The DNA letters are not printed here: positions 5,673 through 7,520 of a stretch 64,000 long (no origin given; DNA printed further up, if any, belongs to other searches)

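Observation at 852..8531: MttB-family methyltransferase operon with two DMGDH/SARDH-type dehydrogenases and no corrinoid partner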

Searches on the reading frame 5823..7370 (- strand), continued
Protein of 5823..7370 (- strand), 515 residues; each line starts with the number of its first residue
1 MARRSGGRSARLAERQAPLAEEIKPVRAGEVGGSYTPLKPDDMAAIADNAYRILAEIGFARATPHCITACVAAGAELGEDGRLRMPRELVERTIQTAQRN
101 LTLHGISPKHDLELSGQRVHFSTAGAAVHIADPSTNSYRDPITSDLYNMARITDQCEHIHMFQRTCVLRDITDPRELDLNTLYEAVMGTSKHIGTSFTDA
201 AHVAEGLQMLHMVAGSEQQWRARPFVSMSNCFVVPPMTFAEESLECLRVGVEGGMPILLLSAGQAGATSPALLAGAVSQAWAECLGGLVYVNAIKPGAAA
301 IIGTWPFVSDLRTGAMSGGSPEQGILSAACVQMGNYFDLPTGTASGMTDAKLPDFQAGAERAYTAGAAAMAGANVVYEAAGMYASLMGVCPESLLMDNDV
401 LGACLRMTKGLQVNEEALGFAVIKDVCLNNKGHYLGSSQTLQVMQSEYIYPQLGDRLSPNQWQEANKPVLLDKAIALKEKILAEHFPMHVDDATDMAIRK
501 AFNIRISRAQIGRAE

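Call 23: search_protein_families(library=pfam, max_evalue=0.00001, proteins=[L035:7180-8739:-, L035:8978-9856:-, L035:10001-11545:+, L035:11592-12314:+, L035:12452-14449:+, L035:14473-15120:-, L035:15275-16492:+, L035:16508-17824:+, L035:17840-18646:+, L035:19148-19945:+])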
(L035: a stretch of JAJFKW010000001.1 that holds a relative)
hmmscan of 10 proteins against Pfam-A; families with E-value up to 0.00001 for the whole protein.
L035:7180-8739:- (519 aa): 1 family
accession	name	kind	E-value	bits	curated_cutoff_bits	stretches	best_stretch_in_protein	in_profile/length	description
PF03150.19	CCP_MauG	-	5.8e-26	92.4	25.6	1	82-300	4-148/149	Di-haem cytochrome c peroxidase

L035:8978-9856:- (292 aa): 2 families
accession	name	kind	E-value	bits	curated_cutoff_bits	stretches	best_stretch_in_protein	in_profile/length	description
PF03466.25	LysR_substrate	-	1.6e-35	122.8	28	1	96-290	7-205/209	LysR substrate binding domain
PF00126.33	HTH_1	-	7.5e-22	77.5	26.6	1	11-68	3-60/60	Bacterial regulatory helix-turn-helix protein, lysR family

L035:10001-11545:+ (514 aa): 1 family
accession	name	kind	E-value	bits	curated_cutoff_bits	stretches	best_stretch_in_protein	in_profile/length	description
PF06253.16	MTTB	-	1.4e-107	360.3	25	1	4-499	1-489/500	Trimethylamine methyltransferase (MTTB)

L035:11592-12314:+ (240 aa): 2 families
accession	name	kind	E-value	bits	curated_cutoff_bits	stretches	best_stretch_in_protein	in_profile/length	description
PF02310.24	B12-binding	-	1.1e-27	96.7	32.1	1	113-219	2-110/121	B12 binding domain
PF02607.22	B12-binding_2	-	1.1e-16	61.2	23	1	27-99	2-73/74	B12 binding domain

L035:12452-14449:+ (665 aa): 3 families
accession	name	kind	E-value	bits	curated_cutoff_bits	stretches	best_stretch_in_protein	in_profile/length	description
PF05378.19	Hydant_A_N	-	2.4e-32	112.5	25.2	1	6-172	2-175/176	Hydantoinase/oxoprolinase N-terminal region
PF01968.24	Hydantoinase_A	-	1.1e-31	110.7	22.9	1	192-331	1-142/291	Hydantoinase/oxoprolinase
PF13941.12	MutL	-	6.5e-07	28.9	27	0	8-68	4-56/450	MutL protein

L035:14473-15120:- (215 aa): 4 families
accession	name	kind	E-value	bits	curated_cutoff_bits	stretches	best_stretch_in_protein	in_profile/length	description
PF12146.15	Hydrolase_4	-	2e-18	67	27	1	43-141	10-113/239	Serine aminopeptidase, S33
PF00561.26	Abhydrolase_1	-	1.4e-11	45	25.8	1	43-137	6-102/245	alpha/beta hydrolase fold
PF20408.4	Abhydrolase_11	-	2.5e-09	37.6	27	1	45-196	12-170/193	Alpha/beta hydrolase domain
PF12697.13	Abhydrolase_6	-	3.4e-08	34.9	26.3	1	43-138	4-95/217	Alpha/beta hydrolase family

L035:15275-16492:+ (405 aa): 1 family
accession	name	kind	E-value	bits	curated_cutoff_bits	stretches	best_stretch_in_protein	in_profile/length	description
PF00202.27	Aminotran_3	-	1.2e-127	426.4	30.5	1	11-395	1-403/403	Aminotransferase class-III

L035:16508-17824:+ (438 aa): 0 families

L035:17840-18646:+ (268 aa): 0 families

L035:19148-19945:+ (265 aa): 4 families
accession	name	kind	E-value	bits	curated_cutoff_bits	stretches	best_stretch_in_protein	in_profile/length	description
PF13561.12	adh_short_C2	-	2.9e-50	171.5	27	1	25-260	5-235/236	Enoyl-(Acyl carrier protein) reductase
PF00106.31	adh_short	-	1.9e-43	148.7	26.6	1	19-206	3-190/195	short chain dehydrogenase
PF23441.1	SDR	-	1.3e-12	48.1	27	1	16-261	7-256/258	SDR-like rossmann domain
PF08659.16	KR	-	3.9e-08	33.9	22.6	1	19-179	3-163/180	KR domain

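Call 27: search_protein_families(library=pfam, max_evalue=0.00001, proteins=[L047:1319-2365:+, L059:2450-4123:+, L049:3086-4873:-, L054:20538-21242:+, L058:17962-19713:+, L054:15376-18009:-, L023:8376-8948:-, L054:19871-20593:+, L003:18099-20387:-, L010:17101-18303:-])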
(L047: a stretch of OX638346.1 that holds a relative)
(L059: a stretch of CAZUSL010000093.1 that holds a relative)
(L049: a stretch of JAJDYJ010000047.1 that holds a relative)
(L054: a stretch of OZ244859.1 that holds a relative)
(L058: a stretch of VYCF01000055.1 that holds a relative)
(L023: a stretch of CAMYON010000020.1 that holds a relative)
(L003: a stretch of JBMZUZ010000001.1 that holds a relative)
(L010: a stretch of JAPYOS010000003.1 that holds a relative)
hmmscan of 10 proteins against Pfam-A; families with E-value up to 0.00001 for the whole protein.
L047:1319-2365:+ (348 aa): 3 families
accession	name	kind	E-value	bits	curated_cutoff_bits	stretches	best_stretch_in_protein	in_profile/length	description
PF12833.13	HTH_18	-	3.4e-21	75.8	33.6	1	268-345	2-79/80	Helix-turn-helix domain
PF01965.30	DJ-1_PfpI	-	1.1e-11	45.2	26.6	1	38-203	2-163/165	DJ-1/PfpI family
PF00165.29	HTH_AraC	-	9.3e-09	35.7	26.6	0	254-293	1-40/42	Bacterial regulatory helix-turn-helix proteins, AraC family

L059:2450-4123:+ (557 aa): 1 family
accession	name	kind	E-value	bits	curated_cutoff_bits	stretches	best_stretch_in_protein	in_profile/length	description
PF01268.25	FTHFS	-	8.9e-252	836.7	27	1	5-557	2-556/556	Formate--tetrahydrofolate ligase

L049:3086-4873:- (595 aa): 0 families

L054:20538-21242:+ (234 aa): 1 family
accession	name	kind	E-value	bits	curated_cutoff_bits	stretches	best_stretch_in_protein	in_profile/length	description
PF07796.16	DUF1638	-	1.6e-27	96.8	27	1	61-218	1-160/161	Protein of unknown function (DUF1638)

L058:17962-19713:+ (583 aa): 1 family
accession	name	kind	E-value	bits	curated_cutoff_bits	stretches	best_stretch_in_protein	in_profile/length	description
PF06253.16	MTTB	-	1.3e-227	756.1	25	1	81-578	3-499/500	Trimethylamine methyltransferase (MTTB)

L054:15376-18009:- (877 aa): 1 family
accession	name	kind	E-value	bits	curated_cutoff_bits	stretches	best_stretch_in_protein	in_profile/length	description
PF07715.20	Plug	-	7.1e-16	59.1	23.9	1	61-174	2-106/107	TonB-dependent Receptor Plug Domain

L023:8376-8948:- (190 aa): 1 family
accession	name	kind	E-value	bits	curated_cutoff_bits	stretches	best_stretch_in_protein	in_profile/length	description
PF01812.26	5-FTHF_cyc-lig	-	1.5e-41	142.8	27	1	6-185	3-186/186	5-formyltetrahydrofolate cyclo-ligase family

L054:19871-20593:+ (240 aa): 2 families
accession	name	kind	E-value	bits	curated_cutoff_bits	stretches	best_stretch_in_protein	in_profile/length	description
PF02310.24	B12-binding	-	7.9e-26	90.7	32.1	1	110-210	2-104/121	B12 binding domain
PF02607.22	B12-binding_2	-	1.1e-15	58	23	1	26-96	4-73/74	B12 binding domain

L003:18099-20387:- (762 aa): 3 families
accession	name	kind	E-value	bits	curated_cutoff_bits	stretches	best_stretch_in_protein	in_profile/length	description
PF01515.24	PTA_PTB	-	1.6e-81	274.6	24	1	429-749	2-319/319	Phosphate acetyl/butaryl transferase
PF00390.24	malic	-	4.3e-27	95.5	23.1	1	20-150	3-181/182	Malic enzyme, N-terminal domain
PF03949.21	Malic_M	-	3.2e-23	82.8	23.5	1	165-358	3-229/258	Malic enzyme, NAD binding domain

L010:17101-18303:- (400 aa): 2 families
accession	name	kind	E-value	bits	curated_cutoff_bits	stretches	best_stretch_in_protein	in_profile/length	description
PF01041.23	DegT_DnrJ_EryC1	-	1.8e-55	189.1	19.8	1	21-373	8-342/360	DegT/DnrJ/EryC1/StrS aminotransferase family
PF00155.27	Aminotran_1_2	-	2.8e-06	27.2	19.7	1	14-171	17-191/361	Aminotransferase class I and II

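Call 29: find_homologous_proteins(query=A1, max_evalue=1e-20)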
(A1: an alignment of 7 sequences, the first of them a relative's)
Query A1 (7 sequences) (240 aa, profile of the alignment): 8000 proteins with E <= 1e-20 among 8000 candidates; the best 120 are listed.
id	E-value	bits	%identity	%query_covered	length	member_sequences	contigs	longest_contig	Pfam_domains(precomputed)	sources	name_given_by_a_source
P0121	5.6e-143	493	91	100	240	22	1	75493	PF02607.23,PF02310.25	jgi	-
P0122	4.7e-142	490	92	99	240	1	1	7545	PF02607.23,PF02310.25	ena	-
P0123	1.1e-141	488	100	100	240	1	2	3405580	PF02607.23,PF02310.25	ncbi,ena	-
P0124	5.7e-140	483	81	94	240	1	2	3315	PF02607.23,PF02310.25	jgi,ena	-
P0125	6.9e-140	482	90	100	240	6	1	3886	PF02607.23,PF02310.25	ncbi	-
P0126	7.3e-140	482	80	94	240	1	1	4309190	PF02607.23,PF02310.25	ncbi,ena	-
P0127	8.3e-140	482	90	100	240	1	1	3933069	PF02607.23,PF02310.25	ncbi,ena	-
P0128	2.0e-139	481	81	94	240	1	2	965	PF02607.23,PF02310.25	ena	-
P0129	2.8e-139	480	91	95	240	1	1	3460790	PF02607.23,PF02310.25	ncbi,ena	-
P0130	5.2e-139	480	80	94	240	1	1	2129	PF02607.23,PF02310.25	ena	-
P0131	8.2e-139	479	80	94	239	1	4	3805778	PF02607.23,PF02310.25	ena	-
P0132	8.6e-139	479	80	94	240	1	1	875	PF02607.23,PF02310.25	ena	-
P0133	8.9e-139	479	81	94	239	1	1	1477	PF02607.23,PF02310.25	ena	-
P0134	8.9e-139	479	80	94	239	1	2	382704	PF02607.23,PF02310.25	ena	-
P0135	9.2e-139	479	90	98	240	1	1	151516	PF02607.23,PF02310.25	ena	-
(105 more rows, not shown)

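Call 33: search_solved_structures(query=window:5823-7370:-, show_alignments=3)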
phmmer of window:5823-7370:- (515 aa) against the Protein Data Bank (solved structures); distinct sequences matched with E-value up to 0.001: 5.
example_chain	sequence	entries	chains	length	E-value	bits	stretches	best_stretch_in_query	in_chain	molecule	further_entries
9yce_A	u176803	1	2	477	4.6e-52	180.7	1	35-499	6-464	Glycine betaine methyltransferase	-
2qne_A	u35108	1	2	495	5e-52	180.6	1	35-499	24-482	Putative methyltransferase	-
7xcl_A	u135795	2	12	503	3.2e-47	164.8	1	40-491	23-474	Trimethylamine methyltransferase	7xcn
7xcm_A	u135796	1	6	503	3.6e-47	164.6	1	40-491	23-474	Trimethylamine methyltransferase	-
4yyc_A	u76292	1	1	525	4.9e-40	141.1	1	35-500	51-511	Putative trimethylamine methyltransferase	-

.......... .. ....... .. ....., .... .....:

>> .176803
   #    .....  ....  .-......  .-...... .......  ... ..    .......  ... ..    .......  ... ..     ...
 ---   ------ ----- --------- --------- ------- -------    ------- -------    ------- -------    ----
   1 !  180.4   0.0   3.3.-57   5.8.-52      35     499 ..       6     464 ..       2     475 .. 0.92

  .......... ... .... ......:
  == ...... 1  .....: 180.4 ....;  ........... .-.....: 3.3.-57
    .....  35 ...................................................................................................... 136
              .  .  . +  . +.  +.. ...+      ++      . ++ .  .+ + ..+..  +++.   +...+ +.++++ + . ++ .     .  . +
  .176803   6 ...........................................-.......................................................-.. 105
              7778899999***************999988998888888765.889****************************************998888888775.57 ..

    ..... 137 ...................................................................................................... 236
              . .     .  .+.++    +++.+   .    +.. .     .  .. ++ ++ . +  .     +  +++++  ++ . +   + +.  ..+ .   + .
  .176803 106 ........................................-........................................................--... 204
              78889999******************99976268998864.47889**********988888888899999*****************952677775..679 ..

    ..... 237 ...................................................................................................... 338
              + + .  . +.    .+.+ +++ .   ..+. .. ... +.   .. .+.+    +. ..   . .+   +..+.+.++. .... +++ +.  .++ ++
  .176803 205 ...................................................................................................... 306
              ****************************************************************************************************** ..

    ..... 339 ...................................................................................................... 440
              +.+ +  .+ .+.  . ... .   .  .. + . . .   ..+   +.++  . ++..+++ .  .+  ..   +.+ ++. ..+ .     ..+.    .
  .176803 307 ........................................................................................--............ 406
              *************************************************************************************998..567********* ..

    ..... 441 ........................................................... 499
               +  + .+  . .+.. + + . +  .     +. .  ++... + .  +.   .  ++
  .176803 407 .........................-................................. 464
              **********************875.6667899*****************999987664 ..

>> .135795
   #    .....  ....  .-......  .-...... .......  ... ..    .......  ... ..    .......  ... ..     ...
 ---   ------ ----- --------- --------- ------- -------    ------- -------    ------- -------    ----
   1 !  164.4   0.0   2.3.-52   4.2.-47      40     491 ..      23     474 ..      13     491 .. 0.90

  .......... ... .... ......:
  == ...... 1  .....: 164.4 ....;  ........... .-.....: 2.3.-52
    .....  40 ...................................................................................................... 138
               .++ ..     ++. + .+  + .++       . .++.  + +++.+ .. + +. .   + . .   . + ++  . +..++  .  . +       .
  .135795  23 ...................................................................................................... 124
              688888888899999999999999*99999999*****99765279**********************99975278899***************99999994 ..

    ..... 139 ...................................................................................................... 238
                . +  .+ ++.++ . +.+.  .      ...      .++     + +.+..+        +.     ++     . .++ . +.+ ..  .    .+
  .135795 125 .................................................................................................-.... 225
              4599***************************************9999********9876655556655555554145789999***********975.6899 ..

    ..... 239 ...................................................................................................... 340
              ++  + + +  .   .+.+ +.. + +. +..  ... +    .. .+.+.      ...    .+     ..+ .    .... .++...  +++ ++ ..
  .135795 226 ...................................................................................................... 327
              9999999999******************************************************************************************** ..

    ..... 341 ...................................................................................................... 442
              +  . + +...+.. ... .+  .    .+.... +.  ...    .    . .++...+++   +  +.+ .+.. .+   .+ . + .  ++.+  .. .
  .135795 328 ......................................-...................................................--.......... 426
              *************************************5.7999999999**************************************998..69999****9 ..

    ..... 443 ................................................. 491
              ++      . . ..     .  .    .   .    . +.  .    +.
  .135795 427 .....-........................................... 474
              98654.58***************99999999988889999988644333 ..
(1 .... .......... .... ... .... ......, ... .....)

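Call 35: search_protein_families(library=pfam, max_evalue=0.00001, proteins=[L019:8376-9875:+, L019:3483-5102:+, L070:4027-5112:+, L070:8652-9989:+, L018:4412-5020:-, L018:5027-5965:-, L018:6621-7571:+, L018:7552-8721:+, L018:9338-10642:-, L023:13945-14550:+])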
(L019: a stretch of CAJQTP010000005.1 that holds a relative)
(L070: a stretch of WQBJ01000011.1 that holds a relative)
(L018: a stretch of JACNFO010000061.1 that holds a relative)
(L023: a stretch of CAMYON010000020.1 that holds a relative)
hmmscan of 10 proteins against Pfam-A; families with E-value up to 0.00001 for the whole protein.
L019:8376-9875:+ (499 aa): 1 family
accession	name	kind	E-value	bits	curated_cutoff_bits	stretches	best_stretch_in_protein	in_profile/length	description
PF00171.27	Aldedh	-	3e-141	471.6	23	1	17-477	4-461/461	Aldehyde dehydrogenase family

L019:3483-5102:+ (539 aa): 4 families
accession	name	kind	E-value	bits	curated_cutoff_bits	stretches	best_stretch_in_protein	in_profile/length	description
PF00732.25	GMC_oxred_N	-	5.3e-54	183.7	23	1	5-298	1-217/218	GMC oxidoreductase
PF05199.19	GMC_oxred_C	-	2.5e-39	135.5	24.6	1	389-522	1-139/139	GMC oxidoreductase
PF00890.30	FAD_binding_2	-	3.1e-06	27.1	20.4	0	206-261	152-206/414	FAD binding domain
PF01266.30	DAO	-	9.9e-06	25.7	27.9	0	6-37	1-31/353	FAD dependent oxidoreductase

L070:4027-5112:+ (361 aa): 1 family
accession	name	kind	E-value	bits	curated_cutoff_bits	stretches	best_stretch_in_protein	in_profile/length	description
PF00180.25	Iso_dh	-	1.3e-94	317.8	27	1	5-355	2-348/348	Isocitrate/isopropylmalate dehydrogenase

L070:8652-9989:+ (445 aa): 2 families
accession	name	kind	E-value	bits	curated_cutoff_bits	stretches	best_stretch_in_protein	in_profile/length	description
PF03972.19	MmgE_PrpD_N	-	2.8e-49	168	32.1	1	6-238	2-239/244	MmgE/PrpD N-terminal domain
PF19305.4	MmgE_PrpD_C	-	5.6e-21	75.6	32.1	1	265-418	1-153/173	MmgE/PrpD C-terminal domain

L018:4412-5020:- (202 aa): 1 family
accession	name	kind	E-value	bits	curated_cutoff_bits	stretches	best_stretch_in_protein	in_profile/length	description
PF01810.24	LysE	-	1.5e-28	100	25.6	1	15-201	2-191/193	LysE type translocator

L018:5027-5965:- (312 aa): 1 family
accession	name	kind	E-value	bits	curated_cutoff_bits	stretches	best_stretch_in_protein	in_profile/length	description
PF00892.27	EamA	-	7.6e-25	88.2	28.2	2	167-300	3-133/135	EamA-like transporter family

L018:6621-7571:+ (316 aa): 2 families
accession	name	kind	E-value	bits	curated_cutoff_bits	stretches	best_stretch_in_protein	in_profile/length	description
PF03255.19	ACCA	-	8.8e-140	465.7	23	1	5-311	1-309/310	Acetyl co-enzyme A carboxylase carboxyltransferase-like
PF01039.27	Carboxyl_trans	-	7.5e-17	61.6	22.3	1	81-242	273-426/493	Carboxyl transferase domain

L018:7552-8721:+ (389 aa): 3 families
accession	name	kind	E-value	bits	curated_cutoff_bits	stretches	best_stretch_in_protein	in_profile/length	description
PF01171.26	ATP_bind_3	-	5.3e-55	186.4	27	1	15-187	1-180/182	PP-loop family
PF09179.16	TilS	-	2.6e-11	44.1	21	1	240-304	3-67/67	TilS substrate binding domain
PF11734.13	TilS_C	-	3.4e-11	42.8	22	1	330-377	2-49/74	TilS substrate C-terminal domain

L018:9338-10642:- (434 aa): 1 family
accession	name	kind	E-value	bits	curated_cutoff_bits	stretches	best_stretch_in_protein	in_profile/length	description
PF02754.22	CCG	-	2e-10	41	20.6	1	198-283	1-85/85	Cysteine-rich domain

L023:13945-14550:+ (201 aa): 1 family
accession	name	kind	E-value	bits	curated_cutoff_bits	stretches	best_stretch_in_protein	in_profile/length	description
PF01966.28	HD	-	3.4e-06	27.8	22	1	59-124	1-90/116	HD domain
